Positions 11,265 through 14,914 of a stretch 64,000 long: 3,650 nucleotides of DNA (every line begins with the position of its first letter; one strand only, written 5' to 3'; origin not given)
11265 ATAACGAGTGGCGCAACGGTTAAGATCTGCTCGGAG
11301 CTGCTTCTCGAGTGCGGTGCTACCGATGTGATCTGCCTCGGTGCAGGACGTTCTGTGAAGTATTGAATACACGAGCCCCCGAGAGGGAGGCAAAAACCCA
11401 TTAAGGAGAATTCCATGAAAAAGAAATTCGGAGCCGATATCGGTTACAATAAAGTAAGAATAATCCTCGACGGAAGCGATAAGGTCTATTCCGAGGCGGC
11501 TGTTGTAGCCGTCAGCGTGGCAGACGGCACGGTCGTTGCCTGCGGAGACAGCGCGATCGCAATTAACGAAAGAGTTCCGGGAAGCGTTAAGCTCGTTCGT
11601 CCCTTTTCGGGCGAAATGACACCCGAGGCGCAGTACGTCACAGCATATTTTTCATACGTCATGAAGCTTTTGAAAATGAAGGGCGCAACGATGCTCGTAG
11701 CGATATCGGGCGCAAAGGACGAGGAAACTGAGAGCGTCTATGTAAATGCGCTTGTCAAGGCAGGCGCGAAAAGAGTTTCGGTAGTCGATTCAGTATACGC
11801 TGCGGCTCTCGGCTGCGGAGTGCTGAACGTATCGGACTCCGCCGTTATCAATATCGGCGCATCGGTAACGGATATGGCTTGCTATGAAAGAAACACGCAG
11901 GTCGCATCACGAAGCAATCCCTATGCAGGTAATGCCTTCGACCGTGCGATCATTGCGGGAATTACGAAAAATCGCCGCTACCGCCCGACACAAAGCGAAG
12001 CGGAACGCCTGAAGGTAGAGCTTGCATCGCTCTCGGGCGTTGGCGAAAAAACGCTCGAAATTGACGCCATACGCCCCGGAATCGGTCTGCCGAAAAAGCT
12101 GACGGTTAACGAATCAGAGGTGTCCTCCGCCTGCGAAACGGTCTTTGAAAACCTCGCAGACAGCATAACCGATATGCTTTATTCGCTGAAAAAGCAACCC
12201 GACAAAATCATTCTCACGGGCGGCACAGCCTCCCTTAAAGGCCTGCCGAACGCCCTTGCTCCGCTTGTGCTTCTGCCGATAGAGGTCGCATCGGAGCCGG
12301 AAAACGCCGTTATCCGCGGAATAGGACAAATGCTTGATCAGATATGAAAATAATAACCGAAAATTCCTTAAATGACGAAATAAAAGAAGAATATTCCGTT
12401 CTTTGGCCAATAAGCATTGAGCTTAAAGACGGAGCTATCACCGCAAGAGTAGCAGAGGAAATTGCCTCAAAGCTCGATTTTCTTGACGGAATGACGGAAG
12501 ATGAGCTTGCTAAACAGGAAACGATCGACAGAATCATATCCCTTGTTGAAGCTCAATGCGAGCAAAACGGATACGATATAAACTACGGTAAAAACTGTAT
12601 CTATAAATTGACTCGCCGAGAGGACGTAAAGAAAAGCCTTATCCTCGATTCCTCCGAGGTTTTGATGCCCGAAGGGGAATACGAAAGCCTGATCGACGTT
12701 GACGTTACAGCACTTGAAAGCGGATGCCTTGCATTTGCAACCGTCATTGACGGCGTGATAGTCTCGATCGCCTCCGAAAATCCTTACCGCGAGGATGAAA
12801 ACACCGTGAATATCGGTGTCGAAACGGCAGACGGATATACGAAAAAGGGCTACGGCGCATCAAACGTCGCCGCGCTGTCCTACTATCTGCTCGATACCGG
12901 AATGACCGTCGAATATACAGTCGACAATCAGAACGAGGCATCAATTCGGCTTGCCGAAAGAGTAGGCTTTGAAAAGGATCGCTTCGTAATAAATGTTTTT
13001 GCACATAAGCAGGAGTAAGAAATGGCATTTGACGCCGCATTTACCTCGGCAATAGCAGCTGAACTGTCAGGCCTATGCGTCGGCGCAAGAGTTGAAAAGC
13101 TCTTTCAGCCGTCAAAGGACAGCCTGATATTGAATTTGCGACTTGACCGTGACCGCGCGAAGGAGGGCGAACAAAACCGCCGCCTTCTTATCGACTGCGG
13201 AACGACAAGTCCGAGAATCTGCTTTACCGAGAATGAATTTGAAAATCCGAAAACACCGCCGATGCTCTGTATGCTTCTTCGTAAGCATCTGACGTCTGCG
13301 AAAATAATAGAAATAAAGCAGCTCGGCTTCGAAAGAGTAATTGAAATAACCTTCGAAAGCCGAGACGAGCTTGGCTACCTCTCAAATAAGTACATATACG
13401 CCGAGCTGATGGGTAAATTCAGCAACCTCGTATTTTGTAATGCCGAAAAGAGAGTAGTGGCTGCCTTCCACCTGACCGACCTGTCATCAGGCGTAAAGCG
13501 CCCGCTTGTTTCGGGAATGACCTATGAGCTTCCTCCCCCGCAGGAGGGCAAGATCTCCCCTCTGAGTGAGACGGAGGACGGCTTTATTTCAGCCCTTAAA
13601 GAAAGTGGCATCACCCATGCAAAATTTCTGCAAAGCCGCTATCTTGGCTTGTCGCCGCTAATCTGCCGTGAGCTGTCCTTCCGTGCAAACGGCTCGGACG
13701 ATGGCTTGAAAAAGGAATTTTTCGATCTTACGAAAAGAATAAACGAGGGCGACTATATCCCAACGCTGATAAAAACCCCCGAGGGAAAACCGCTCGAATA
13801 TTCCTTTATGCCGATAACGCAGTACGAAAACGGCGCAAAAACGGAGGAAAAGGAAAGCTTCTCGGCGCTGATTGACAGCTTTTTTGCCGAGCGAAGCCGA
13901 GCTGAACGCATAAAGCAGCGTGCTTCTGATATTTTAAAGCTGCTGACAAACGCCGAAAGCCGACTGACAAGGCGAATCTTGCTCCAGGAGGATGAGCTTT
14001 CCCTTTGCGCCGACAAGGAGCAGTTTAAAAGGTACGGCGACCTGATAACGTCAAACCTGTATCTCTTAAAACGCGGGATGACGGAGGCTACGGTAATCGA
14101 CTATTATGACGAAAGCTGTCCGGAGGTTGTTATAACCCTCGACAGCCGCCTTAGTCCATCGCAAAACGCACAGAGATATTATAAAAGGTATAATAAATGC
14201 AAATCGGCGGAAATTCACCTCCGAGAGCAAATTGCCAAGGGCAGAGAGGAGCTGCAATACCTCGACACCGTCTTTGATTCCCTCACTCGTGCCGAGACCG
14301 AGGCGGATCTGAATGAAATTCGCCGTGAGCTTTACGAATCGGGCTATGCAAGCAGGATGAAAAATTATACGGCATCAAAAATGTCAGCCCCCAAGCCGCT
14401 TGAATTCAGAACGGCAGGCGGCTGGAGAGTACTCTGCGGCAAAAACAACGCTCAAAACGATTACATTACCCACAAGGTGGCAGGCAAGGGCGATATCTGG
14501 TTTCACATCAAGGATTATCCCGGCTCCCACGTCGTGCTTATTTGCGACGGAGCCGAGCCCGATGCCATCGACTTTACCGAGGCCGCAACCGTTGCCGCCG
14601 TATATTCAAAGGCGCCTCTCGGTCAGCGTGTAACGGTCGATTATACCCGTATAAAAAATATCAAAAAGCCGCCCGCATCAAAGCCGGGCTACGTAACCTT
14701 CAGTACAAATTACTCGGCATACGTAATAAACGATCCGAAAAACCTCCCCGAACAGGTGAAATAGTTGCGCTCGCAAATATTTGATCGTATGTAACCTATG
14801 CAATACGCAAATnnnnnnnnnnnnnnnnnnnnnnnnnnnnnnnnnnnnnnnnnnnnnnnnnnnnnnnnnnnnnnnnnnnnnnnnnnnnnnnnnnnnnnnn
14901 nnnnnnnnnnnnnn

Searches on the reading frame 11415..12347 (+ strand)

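Call 78: search_protein_families(library=pfam, max_evalue=0.000001, proteins=[window:11415-12347:+])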
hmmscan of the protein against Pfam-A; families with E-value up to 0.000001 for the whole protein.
window:11415-12347:+ (310 aa): 2 families
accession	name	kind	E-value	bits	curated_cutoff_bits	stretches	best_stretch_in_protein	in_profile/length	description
PF06723.19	MreB_Mbl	-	2.9e-40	138.6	27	1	3-309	2-321/327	MreB/Mbl protein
PF14450.12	FtsA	-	2.9e-09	37.8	31.8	1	143-295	1-120/127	Cell division protein FtsA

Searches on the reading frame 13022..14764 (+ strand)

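Call 78: search_protein_families(library=pfam, max_evalue=0.000001, proteins=[window:13022-14764:+])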
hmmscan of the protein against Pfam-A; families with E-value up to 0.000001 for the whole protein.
window:13022-14764:+ (580 aa): 3 families
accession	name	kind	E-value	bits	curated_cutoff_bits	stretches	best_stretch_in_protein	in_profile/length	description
PF05833.16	NFACT_N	-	2.2e-122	409.5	31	1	4-453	1-453/456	NFACT N-terminal and middle domains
PF05670.18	NFACT-R_1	-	1.7e-10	41.8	29.8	1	460-554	3-104/112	NFACT protein RNA binding domain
PF18297.6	NFACT-R_2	-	1.7e-07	31.7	26.9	1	462-546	4-84/104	NFACT protein RNA binding domain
